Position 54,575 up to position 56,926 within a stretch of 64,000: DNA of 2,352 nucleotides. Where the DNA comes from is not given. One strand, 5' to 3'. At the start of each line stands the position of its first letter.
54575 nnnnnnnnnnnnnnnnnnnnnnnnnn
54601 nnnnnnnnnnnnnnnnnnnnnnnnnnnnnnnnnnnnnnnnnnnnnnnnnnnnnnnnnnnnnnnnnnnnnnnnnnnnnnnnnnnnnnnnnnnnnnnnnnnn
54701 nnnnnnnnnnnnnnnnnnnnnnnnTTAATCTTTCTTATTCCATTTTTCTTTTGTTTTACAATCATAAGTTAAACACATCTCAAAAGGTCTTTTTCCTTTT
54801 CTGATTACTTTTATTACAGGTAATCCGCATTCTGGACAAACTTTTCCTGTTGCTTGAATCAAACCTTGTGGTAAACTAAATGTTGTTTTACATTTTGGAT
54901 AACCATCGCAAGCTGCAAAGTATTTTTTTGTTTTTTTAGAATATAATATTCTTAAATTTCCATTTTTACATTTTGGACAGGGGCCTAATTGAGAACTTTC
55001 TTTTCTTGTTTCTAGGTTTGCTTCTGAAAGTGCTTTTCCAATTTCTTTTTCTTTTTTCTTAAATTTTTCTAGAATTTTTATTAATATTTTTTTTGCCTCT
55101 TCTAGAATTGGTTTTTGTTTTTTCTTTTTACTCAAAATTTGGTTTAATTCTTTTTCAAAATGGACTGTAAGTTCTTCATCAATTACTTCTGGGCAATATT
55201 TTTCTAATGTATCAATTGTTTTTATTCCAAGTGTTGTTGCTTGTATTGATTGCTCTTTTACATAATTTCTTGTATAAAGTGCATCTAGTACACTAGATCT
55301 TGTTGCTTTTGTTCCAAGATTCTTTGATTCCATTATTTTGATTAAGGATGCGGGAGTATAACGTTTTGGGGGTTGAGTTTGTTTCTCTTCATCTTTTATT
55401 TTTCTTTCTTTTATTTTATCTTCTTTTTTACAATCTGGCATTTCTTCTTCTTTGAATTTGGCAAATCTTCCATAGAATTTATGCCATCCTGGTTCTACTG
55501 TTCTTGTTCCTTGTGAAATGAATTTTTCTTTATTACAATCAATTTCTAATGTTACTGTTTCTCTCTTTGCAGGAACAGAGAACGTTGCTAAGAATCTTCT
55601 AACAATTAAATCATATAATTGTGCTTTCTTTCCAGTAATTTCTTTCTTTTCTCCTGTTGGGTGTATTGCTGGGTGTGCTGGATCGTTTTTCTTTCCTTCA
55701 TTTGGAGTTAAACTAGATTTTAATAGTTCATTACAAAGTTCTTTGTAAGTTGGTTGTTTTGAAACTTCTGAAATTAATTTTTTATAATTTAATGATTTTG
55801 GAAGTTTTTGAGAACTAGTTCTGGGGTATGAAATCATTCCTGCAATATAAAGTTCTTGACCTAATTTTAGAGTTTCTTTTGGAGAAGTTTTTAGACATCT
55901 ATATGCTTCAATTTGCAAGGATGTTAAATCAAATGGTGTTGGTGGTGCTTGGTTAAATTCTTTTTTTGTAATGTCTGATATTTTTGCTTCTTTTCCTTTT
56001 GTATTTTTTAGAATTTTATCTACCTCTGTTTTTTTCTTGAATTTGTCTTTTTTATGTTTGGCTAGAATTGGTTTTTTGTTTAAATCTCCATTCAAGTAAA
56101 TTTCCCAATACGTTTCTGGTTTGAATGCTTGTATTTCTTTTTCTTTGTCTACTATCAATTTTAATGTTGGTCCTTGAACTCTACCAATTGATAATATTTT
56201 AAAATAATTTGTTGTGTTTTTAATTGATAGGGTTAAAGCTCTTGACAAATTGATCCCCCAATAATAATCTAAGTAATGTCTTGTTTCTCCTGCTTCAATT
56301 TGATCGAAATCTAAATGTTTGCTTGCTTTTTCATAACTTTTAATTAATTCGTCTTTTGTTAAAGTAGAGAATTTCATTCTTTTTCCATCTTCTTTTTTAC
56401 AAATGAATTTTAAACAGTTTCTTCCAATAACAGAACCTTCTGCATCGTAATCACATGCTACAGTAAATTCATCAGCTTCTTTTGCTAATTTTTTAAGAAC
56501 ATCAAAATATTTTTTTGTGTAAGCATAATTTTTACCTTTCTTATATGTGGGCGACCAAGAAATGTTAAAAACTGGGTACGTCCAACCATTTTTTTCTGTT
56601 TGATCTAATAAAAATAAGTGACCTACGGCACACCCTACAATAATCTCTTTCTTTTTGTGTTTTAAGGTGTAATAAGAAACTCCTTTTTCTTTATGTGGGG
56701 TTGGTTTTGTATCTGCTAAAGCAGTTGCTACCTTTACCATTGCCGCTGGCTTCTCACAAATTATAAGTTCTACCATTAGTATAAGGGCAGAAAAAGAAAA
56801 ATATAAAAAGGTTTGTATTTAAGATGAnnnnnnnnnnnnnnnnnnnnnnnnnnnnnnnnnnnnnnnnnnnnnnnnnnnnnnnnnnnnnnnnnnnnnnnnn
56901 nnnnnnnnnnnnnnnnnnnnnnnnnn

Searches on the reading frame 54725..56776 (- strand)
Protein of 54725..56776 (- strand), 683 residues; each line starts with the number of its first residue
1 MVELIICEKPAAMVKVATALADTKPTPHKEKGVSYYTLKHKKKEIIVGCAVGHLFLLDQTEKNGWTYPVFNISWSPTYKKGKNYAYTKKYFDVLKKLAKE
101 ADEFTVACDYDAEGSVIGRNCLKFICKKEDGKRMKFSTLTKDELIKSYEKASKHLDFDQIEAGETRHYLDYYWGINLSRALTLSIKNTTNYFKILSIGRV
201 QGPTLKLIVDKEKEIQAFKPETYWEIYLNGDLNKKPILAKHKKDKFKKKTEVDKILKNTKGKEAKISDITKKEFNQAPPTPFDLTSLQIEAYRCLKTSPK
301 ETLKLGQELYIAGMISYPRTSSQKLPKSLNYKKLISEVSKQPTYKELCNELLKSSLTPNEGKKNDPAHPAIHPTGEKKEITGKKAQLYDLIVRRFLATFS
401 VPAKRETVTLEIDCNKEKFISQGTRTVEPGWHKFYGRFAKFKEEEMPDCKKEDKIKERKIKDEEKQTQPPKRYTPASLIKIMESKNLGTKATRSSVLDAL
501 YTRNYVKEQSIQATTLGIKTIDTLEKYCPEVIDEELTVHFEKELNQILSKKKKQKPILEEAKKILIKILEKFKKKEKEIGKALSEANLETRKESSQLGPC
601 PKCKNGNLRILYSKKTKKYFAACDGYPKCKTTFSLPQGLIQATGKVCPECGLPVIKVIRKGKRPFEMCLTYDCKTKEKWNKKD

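Call 29: search_protein_families(library=pfam, proteins=[window:54725-56776:-], max_evalue=0.00001)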
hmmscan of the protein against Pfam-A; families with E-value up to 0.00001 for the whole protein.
window:54725-56776:- (683 aa): 3 families
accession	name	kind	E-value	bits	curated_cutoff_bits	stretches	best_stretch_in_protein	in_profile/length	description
PF01131.25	Topoisom_bac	-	2.4e-116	389.5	35.1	1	155-558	2-410/411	DNA topoisomerase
PF01751.28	Toprim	-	1e-08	35.7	23.1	1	3-138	1-95/96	Toprim domain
PF01396.24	Zn_ribbon_Top1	-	2.6e-06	27.6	32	1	600-637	4-38/39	Topoisomerase DNA binding C4 zinc finger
